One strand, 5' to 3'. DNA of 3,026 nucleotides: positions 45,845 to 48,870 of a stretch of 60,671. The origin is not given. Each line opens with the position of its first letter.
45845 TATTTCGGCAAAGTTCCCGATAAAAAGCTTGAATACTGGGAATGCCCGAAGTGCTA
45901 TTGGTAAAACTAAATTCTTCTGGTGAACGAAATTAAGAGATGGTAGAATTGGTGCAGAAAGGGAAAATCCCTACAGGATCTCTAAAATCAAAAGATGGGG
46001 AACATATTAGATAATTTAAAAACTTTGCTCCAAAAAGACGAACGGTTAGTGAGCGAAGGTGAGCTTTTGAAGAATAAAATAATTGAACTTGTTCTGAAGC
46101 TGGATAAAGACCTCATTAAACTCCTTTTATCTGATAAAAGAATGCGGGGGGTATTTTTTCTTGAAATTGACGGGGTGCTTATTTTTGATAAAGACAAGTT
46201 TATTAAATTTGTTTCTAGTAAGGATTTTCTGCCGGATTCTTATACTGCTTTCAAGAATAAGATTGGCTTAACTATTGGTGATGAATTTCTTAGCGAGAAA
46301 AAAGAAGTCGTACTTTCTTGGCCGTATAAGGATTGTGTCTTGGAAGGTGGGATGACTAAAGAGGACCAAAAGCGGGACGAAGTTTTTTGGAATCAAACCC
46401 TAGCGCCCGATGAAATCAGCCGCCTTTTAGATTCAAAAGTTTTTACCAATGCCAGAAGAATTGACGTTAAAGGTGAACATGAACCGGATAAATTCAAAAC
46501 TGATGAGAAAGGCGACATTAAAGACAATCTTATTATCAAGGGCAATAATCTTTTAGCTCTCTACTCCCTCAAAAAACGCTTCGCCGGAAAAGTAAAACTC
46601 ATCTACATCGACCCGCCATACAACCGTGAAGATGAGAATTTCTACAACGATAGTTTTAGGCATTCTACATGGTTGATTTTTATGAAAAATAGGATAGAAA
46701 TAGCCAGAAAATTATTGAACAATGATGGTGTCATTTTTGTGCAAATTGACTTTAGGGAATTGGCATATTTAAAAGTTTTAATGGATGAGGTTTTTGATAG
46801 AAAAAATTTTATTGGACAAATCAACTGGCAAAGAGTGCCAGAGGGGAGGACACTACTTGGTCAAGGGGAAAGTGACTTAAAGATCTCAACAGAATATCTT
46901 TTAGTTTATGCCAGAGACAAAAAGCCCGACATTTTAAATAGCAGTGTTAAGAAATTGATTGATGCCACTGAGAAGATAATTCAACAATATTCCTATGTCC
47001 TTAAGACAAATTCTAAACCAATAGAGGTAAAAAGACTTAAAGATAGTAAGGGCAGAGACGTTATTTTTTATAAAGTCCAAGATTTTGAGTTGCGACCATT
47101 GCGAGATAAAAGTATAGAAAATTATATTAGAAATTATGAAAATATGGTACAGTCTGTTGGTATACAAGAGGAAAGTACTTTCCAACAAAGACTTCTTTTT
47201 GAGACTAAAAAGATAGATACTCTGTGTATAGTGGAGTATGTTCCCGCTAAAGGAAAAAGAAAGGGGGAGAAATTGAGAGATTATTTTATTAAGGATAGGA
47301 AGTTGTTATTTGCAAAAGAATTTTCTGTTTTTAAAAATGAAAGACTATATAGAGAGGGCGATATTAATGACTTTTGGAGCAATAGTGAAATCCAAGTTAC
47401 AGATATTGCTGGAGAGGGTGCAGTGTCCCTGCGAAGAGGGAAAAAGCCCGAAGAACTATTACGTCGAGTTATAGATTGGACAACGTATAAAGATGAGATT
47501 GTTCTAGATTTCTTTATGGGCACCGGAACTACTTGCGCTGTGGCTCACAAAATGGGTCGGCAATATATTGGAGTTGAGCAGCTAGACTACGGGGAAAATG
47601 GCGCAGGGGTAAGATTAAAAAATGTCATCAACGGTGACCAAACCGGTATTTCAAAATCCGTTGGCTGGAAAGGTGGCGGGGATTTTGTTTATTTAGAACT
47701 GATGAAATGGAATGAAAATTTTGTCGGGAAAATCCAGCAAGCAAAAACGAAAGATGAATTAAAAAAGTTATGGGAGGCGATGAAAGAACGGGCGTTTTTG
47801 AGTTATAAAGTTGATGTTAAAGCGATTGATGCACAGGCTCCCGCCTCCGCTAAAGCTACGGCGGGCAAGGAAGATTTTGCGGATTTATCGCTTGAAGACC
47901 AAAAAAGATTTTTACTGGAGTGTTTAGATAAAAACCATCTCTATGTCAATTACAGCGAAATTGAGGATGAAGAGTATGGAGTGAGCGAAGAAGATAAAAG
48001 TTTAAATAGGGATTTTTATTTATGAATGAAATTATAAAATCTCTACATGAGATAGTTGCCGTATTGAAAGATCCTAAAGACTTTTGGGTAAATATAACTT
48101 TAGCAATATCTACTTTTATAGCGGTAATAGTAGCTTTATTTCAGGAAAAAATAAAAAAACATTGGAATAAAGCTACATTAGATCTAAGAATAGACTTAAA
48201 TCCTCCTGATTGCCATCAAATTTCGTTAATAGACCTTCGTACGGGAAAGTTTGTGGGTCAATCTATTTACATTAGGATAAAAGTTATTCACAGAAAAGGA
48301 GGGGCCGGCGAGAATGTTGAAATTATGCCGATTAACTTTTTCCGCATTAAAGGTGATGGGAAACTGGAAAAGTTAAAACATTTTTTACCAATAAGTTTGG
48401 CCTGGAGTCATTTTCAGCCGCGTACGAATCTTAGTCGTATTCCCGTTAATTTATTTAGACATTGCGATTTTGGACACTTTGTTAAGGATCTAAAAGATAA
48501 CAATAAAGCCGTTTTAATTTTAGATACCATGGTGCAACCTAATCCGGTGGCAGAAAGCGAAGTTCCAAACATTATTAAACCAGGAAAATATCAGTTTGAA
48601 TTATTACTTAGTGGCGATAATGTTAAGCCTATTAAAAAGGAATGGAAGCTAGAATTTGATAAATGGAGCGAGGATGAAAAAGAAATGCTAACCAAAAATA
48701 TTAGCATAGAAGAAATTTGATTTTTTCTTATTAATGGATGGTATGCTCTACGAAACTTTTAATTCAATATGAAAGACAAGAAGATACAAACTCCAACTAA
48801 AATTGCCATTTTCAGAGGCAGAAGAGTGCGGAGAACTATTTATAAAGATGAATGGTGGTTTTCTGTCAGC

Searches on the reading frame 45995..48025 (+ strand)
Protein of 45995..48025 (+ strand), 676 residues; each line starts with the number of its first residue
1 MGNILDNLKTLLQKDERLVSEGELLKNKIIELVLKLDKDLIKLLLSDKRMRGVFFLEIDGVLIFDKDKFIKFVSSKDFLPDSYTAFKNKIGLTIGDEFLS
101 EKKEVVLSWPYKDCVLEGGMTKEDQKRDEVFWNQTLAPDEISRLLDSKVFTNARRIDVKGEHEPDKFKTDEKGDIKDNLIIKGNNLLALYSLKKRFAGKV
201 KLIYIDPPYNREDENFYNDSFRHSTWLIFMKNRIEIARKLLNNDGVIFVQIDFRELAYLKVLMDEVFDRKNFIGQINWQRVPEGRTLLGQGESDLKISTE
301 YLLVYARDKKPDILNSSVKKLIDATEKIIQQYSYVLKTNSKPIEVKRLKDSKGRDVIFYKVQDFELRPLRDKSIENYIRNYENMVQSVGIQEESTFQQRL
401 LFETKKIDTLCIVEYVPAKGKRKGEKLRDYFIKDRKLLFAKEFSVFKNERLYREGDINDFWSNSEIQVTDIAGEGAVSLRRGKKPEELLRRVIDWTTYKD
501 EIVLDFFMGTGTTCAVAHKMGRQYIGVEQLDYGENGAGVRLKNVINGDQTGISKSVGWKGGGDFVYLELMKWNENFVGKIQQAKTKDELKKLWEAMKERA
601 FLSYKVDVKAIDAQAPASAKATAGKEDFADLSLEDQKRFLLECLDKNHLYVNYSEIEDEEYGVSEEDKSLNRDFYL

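Call 6: search_protein_families(library=pfam, proteins=[window:45995-48025:+], max_evalue=0.01)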
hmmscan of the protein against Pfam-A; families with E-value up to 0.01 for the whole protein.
window:45995-48025:+ (676 aa): 2 families
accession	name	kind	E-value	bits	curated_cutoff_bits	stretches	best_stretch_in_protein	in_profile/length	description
PF01555.25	N6_N4_Mtase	-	2.7e-40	139.1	26.7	1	200-529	1-211/221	DNA methylase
PF12564.13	TypeIII_RM_meth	-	7.5e-23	81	25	1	37-92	1-56/56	Type III restriction/modification enzyme methylation subunit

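Call 7: search_protein_families(library=padloc, proteins=[window:45995-48025:+], max_evalue=0.01)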
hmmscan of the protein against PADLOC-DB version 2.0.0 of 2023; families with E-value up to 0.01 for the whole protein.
window:45995-48025:+ (676 aa): 54 families (the best 25 are shown)
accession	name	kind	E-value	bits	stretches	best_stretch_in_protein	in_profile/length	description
PDLC03635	MTase_III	-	1.1e-190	633.9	2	125-675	166-700/708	Type III methyltransferase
PDLC03636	MTase_III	-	1e-73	247.1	1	167-569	33-434/575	Type III methyltransferase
PDLC03638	MTase_III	-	3.1e-55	185.9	1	176-589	379-731/816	Type III methyltransferase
PDLC03644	MTase_III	-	9.2e-55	184.4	1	175-590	36-442/542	Type III methyltransferase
PDLC03634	MTase_III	-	1e-47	161.4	2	223-514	170-423/621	Type III methyltransferase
PDLC03641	MTase_III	-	2.1e-39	133.7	2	222-517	180-428/657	Type III methyltransferase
PDLC03640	MTase_III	-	1.9e-30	103.9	3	218-324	107-217/654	Type III methyltransferase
PDLC03354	MTase_II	-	1.9e-28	97.7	2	177-335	55-231/425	Type II methyltransferase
PDLC03642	MTase_III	-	1.2e-26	91.5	1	161-279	68-192/528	Type III methyltransferase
PDLC03300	MTase_II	-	1.4e-26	91.3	2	216-279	78-139/302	Type II methyltransferase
PDLC03646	MTase_III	-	3.6e-24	82.7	1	174-610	468-909/1057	Type III methyltransferase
PDLC03637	MTase_III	-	3.8e-23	79.9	2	160-281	105-241/513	Type III methyltransferase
PDLC03639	MTase_III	-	5.1e-23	79.2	1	176-308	86-222/639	Type III methyltransferase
PDLC03278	MTase_II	-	2e-22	78.2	1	188-525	9-330/390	Type II methyltransferase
PDLC03371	MTase_II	-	6.3e-22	76.3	2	458-529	173-240/260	Type II methyltransferase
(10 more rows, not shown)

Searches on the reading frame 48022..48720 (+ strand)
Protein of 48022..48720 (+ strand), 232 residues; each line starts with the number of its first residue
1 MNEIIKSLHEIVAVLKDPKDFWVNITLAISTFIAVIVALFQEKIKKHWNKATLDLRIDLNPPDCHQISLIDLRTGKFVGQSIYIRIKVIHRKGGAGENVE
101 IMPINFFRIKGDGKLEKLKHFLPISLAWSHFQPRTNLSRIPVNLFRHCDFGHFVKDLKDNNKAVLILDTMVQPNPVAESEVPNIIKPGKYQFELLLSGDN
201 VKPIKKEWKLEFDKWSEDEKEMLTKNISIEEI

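Call 6: search_protein_families(library=pfam, proteins=[window:48022-48720:+], max_evalue=0.01)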
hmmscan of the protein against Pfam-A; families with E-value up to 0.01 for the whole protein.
window:48022-48720:+ (232 aa): 0 families

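Call 7: search_protein_families(library=padloc, proteins=[window:48022-48720:+], max_evalue=0.01)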
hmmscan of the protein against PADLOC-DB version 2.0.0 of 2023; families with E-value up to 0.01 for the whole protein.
window:48022-48720:+ (232 aa): 0 families

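Call 15: find_homologous_proteins(query=window:48022-48720:+, max_evalue=0.001)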
Query window:48022-48720:+ (232 aa): 120 proteins with E <= 0.001 among 333 candidates.
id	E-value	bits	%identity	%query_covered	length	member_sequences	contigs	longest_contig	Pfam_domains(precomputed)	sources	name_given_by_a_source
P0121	9.7e-152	521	100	100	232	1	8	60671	-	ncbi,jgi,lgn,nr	ncbi:hypothetical protein FJZ40_00235 [Candidatus Shapirobacteria bacterium]|nr:hypothetical protein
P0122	9.7e-115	400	75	100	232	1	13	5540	-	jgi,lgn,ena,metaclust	metaclust:\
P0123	1.5e-114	399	75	100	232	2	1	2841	-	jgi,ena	-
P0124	8.2e-112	391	74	99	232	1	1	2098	-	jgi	-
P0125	5.1e-108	378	70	100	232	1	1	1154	-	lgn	-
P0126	1.6e-103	363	67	100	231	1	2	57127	-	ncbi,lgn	-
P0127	4.6e-102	359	66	100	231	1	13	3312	-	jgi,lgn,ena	-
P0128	1.6e-101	357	65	100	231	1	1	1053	-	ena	-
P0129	1.9e-101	357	65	100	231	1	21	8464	-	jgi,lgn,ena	-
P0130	2.6e-101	356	65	100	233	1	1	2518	-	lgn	-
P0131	2.8e-101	356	65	100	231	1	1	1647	-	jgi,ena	-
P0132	3.6e-101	356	65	100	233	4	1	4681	-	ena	-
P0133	5.6e-101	355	66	100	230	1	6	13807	-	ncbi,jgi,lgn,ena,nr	ncbi:hypothetical protein KJ980_07950 [Patescibacteria group bacterium]|nr:hypothetical protein [Pat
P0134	1.1e-100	354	65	100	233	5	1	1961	-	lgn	-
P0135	1.6e-100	354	69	100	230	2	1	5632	-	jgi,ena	-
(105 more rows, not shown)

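Call 16: find_encoding_contigs(protein=P0121, flank=8000, max_places=10)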
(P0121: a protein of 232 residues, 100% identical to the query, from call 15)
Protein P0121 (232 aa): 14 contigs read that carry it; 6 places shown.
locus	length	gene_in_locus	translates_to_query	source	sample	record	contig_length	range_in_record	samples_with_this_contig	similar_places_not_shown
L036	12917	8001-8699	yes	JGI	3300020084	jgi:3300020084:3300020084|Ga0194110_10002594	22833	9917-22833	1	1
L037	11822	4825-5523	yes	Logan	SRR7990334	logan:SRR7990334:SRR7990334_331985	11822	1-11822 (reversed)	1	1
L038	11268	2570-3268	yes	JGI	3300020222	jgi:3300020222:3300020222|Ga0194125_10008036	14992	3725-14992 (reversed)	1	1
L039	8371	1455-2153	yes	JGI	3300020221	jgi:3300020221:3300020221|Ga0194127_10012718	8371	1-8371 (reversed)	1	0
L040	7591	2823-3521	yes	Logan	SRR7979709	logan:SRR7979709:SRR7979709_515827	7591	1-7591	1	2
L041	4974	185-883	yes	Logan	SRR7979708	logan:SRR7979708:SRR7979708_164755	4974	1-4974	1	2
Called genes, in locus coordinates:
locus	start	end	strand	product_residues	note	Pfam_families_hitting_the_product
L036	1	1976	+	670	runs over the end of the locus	PF00270:DEAD (faint), PF04851:ResIII, PF17757:UvrB_inter, PF27431:UvrB_3rd, PF00271:Helicase_C, PF12344:UvrB, PF02151:UVR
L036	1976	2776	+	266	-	PF08445:FR47 (faint), PF00583:Acetyltransf_1 (weak), PF13508:Acetyltransf_7 (weak)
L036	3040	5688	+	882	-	PF00005:ABC_tran (faint), PF02463:SMC_N (faint), PF13191:AAA_16 (faint), PF13304:AAA_21 (faint), PF13555:AAA_29 (faint), PF20703:nSTAND1 (faint), PF20720:nSTAND3 (faint), PF17760:UvrA_inter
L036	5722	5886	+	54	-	-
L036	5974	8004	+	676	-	PF12564:TypeIII_RM_meth, PF01555:N6_N4_Mtase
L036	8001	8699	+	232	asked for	-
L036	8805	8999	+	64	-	-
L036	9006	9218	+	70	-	PF13619:KTSC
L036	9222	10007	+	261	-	PF01936:NYN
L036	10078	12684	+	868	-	PF00270:DEAD (faint), PF04851:ResIII, PF27159:HI_1054_N, PF27365:HI_1054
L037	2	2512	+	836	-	?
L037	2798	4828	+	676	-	PF12564:TypeIII_RM_meth, PF01555:N6_N4_Mtase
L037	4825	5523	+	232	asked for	-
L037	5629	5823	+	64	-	-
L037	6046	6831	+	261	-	PF01936:NYN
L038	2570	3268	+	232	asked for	-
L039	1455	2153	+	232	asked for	-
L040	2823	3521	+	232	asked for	-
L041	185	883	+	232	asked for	-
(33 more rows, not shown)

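Call 17: find_encoding_contigs(protein=P0122, flank=6000, max_places=6)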
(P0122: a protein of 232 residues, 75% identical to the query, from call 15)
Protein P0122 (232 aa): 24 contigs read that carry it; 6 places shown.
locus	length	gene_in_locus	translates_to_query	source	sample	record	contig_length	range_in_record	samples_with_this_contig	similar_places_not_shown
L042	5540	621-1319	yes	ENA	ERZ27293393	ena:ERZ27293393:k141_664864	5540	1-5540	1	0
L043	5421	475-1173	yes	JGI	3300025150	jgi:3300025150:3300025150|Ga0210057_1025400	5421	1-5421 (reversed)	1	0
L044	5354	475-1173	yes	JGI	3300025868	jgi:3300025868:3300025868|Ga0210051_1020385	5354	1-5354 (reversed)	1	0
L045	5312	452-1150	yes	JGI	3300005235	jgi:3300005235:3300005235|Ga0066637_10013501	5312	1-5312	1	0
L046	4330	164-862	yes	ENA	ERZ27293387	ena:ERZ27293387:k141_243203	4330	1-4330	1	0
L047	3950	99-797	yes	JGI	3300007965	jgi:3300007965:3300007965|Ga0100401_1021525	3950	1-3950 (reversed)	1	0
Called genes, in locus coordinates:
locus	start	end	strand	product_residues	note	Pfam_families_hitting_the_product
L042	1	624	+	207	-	?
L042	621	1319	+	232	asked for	-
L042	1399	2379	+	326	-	-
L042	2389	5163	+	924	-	PF00270:DEAD (weak), PF04851:ResIII, PF18766:SWI2_SNF2 (weak), PF27159:HI_1054_N, PF27365:HI_1054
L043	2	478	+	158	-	?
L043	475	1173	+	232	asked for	-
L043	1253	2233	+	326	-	-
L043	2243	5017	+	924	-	PF00270:DEAD (weak), PF04851:ResIII, PF27159:HI_1054_N, PF27365:HI_1054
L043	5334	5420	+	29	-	?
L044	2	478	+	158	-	?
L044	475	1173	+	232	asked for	-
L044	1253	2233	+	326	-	-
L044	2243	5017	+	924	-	PF00270:DEAD (weak), PF04851:ResIII, PF27159:HI_1054_N, PF27365:HI_1054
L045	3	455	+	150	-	?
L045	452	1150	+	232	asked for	-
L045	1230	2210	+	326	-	-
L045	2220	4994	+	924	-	PF00270:DEAD (weak), PF04851:ResIII, PF27159:HI_1054_N, PF27365:HI_1054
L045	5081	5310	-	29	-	?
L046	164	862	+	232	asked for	-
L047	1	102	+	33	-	?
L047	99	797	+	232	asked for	-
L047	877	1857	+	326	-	-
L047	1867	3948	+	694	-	?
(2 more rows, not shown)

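Call 18: find_encoding_contigs(protein=P0126, flank=6000, max_places=4)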
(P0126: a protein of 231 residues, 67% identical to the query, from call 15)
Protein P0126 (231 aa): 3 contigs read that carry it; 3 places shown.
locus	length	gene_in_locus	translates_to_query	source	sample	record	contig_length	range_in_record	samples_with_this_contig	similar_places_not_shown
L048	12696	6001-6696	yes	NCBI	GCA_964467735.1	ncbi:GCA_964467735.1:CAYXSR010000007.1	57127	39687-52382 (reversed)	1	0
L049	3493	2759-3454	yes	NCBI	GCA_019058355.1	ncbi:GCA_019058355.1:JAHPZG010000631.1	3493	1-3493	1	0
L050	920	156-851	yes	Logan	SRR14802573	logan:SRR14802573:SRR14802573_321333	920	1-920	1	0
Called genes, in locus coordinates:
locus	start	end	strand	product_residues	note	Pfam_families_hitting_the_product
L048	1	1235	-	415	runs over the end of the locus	PF02812:ELFV_dehydrog_N, PF00208:ELFV_dehydrog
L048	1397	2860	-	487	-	PF00239:Resolvase, PF07508:Recombinase, PF13408:Zn_ribbon_recom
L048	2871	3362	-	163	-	-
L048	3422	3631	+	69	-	PF12844:HTH_19, PF13560:HTH_31, PF13443:HTH_26, PF01381:HTH_3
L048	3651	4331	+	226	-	-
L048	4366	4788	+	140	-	-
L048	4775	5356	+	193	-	-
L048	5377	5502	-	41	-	-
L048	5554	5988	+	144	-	-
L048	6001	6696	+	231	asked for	-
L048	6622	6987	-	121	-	-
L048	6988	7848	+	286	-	PF14337:Abi_alpha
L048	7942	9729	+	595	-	-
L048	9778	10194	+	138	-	-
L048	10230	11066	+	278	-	PF04240:Caroten_synth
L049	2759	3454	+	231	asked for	-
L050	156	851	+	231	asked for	-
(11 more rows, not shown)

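Call 19: find_encoding_contigs(protein=P0129, flank=6000, max_places=8)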
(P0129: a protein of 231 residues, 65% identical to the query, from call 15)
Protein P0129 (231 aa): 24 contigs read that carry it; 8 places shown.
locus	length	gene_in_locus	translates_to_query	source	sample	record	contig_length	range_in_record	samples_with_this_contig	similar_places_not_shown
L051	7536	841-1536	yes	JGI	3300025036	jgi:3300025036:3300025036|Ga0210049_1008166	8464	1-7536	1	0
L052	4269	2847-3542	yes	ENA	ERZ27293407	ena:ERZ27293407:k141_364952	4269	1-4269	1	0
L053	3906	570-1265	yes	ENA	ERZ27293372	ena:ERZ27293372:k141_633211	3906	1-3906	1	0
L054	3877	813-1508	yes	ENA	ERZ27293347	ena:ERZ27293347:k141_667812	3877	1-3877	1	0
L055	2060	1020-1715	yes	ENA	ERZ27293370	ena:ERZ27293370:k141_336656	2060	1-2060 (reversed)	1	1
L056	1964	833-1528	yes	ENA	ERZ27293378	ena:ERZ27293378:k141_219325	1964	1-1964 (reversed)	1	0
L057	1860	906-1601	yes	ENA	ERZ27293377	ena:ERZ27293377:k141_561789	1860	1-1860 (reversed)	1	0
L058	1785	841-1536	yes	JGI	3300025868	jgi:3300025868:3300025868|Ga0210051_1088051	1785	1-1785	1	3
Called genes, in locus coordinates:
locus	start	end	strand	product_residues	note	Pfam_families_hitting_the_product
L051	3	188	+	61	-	?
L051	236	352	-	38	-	-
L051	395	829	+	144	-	-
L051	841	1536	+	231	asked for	-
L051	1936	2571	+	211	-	-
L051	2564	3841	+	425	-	PF08843:AbiEii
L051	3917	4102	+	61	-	PF04014:MazE_antitoxin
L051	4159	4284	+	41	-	-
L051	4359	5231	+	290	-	PF02498:Bro-N (weak)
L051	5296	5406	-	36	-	-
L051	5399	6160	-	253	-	PF13386:DsbD_2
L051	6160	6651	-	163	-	-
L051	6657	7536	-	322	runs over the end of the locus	PF03773:ArsP_1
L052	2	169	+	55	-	?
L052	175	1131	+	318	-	-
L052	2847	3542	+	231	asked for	-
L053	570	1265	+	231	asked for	-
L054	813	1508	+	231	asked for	-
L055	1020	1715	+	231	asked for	-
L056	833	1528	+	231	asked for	-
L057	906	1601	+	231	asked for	-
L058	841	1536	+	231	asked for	-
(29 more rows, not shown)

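Call 54: search_protein_families(library=pfam, proteins=[L045:1230-2210:+], max_evalue=0.001)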
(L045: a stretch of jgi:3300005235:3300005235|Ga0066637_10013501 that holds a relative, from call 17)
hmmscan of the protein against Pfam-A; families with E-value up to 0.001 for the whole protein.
L045:1230-2210:+ (326 aa): 0 families
